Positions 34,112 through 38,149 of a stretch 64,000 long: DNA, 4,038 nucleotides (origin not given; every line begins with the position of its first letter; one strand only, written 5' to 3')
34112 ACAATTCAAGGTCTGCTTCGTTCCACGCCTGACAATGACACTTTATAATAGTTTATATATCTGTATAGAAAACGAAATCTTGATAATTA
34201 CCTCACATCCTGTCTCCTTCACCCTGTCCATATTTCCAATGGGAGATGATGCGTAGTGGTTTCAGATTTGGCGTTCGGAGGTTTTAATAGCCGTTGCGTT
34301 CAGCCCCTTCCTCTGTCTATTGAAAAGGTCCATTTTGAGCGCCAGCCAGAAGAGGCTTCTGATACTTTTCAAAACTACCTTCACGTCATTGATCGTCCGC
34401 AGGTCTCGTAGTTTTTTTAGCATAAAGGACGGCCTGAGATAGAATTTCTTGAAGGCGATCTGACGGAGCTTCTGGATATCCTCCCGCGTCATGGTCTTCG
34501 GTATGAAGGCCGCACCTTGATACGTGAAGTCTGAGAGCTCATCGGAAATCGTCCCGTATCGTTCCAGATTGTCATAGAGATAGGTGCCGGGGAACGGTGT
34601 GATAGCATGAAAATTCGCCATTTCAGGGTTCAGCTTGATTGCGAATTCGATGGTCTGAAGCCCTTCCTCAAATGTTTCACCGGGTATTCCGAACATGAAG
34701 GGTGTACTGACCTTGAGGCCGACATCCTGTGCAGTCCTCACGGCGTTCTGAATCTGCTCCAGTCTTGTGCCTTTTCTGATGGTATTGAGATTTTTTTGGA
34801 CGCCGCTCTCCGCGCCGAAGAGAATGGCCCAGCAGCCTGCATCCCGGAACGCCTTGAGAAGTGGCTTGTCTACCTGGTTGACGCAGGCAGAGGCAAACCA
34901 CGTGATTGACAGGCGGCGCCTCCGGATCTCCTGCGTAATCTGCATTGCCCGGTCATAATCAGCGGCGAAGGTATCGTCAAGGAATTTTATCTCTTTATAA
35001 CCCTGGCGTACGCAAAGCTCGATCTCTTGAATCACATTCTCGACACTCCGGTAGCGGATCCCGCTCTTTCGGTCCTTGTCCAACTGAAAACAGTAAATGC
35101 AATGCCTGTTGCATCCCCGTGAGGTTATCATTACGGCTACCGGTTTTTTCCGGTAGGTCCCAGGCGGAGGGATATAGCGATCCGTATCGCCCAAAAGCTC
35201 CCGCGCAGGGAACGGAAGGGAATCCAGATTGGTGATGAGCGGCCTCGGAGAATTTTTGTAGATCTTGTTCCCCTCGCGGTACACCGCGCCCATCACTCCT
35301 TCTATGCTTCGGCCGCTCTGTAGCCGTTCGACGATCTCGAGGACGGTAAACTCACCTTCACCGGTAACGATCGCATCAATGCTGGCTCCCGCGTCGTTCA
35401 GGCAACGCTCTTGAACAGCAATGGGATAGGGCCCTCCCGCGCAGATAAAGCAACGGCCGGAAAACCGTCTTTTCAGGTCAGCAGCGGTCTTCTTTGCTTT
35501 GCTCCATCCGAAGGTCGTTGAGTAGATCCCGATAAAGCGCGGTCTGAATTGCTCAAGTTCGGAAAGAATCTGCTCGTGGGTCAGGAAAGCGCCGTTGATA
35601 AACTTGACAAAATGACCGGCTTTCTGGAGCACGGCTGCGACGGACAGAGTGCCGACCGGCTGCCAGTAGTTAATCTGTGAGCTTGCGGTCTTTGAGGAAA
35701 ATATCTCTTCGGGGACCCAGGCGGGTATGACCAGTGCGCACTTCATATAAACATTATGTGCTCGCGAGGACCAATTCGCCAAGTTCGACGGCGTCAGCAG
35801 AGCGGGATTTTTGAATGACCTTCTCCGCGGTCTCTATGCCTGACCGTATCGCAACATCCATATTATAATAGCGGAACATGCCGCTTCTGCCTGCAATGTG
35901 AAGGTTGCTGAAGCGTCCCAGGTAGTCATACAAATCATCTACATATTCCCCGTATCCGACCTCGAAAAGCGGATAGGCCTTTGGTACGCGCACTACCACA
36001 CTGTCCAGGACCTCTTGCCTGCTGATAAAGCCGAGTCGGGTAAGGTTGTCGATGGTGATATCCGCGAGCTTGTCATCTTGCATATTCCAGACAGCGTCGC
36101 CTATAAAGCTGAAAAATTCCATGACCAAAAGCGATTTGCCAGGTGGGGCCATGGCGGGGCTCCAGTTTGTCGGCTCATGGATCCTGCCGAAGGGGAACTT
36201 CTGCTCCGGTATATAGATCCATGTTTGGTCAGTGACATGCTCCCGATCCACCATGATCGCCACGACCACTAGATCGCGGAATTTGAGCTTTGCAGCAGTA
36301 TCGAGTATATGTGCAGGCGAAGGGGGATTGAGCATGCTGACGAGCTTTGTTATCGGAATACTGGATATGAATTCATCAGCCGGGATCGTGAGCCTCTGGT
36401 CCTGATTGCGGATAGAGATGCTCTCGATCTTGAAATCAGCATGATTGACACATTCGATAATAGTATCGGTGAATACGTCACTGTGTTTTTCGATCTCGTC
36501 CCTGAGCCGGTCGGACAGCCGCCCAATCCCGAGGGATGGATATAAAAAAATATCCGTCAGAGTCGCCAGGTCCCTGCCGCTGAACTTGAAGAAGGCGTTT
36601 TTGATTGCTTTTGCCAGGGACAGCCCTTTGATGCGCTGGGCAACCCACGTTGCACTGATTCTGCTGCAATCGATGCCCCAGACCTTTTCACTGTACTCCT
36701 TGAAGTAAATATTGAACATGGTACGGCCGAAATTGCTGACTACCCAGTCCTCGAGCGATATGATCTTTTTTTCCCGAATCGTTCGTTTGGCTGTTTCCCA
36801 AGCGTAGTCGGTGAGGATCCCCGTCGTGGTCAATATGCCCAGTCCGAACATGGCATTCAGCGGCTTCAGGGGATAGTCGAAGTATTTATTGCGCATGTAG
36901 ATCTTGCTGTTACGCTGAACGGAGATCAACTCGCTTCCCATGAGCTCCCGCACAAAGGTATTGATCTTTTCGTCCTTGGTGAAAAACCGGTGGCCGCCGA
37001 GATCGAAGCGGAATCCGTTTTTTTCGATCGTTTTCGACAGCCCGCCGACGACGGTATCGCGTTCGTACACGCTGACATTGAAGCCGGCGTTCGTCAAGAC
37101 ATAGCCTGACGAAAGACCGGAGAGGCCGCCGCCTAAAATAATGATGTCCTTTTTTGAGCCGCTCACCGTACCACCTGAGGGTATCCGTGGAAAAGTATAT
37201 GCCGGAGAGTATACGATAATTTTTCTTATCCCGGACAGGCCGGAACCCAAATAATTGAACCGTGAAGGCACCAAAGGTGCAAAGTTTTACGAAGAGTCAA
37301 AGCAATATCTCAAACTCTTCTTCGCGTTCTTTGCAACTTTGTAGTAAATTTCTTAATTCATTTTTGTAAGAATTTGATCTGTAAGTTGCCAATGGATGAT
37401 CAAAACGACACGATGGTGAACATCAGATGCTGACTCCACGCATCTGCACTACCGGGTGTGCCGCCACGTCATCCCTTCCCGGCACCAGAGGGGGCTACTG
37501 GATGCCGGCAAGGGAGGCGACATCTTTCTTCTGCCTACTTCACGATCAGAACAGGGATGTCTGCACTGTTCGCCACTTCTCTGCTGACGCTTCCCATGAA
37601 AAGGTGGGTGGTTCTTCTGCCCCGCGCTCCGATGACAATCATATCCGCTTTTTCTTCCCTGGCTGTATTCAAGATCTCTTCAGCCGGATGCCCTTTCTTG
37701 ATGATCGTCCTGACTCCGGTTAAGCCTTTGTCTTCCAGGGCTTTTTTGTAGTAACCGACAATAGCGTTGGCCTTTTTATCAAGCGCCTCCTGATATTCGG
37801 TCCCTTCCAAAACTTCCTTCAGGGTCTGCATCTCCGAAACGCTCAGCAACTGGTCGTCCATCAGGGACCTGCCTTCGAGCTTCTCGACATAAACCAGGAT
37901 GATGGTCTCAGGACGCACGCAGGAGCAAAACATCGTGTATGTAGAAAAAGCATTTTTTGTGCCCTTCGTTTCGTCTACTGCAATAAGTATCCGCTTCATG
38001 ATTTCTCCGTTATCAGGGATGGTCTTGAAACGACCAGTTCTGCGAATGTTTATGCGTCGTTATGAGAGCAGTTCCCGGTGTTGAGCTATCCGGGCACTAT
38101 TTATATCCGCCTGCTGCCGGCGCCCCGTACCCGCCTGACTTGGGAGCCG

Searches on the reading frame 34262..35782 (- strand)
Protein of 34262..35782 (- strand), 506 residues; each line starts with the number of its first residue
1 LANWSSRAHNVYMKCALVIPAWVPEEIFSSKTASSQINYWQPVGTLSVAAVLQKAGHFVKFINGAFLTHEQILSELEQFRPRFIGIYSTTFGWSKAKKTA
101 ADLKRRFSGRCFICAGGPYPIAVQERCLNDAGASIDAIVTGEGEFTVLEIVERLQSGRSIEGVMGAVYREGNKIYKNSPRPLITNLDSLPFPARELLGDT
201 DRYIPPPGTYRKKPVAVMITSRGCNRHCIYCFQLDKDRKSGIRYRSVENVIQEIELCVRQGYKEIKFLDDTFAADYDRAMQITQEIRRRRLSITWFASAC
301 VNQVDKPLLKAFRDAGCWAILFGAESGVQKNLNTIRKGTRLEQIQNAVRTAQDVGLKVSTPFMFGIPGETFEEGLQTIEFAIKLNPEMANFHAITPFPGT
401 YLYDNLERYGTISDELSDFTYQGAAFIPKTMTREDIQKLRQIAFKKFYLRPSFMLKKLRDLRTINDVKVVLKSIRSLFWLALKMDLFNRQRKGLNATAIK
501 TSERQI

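Call 21: search_protein_families(library=pfam, max_evalue=0.001, proteins=[window:34262-35782:-])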
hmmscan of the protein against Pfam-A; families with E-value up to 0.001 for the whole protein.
window:34262-35782:- (506 aa): 2 families
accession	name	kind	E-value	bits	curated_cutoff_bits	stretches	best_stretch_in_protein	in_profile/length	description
PF04055.27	Radical_SAM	-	2e-23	83.8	29.5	1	218-381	1-166/166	Radical SAM superfamily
PF02310.24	B12-binding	-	1.2e-13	51.4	32.1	1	39-150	11-120/121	B12 binding domain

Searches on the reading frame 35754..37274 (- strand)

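Call 21: search_protein_families(library=pfam, max_evalue=0.001, proteins=[window:35754-37274:-])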
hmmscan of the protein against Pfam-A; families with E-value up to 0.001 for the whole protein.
window:35754-37274:- (506 aa): 5 families
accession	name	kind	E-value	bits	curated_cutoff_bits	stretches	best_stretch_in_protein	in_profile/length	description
PF01593.30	Amino_oxidase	-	2.2e-27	96.9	19.8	1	51-487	1-443/443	Flavin containing amine oxidoreductase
PF13450.12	NAD_binding_8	-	2.6e-15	56.9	21.9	1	46-111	1-68/68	NAD(P)-binding Rossmann-like domain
PF01266.30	DAO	-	8.3e-05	22.7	27.9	1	43-78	1-37/353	FAD dependent oxidoreductase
PF01946.23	Thi4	-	0.00011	21.9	26.2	1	41-78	17-55/235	Thi4 family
PF03275.19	GLF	-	0.00068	19.8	26.3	0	191-216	3-27/203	UDP-galactopyranose mutase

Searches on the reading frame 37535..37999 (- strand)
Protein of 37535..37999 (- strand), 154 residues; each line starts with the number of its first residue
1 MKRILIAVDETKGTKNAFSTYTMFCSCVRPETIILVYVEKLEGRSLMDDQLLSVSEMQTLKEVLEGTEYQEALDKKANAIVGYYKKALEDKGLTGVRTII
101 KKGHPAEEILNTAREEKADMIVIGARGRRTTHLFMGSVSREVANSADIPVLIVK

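Call 21: search_protein_families(library=pfam, max_evalue=0.001, proteins=[window:37535-37999:-])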
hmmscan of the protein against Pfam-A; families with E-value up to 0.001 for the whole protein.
window:37535-37999:- (154 aa): 1 family
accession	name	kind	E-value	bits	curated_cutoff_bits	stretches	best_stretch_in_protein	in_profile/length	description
PF00582.32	Usp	-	5.4e-24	85.8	24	1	1-154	1-141/141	Universal stress protein family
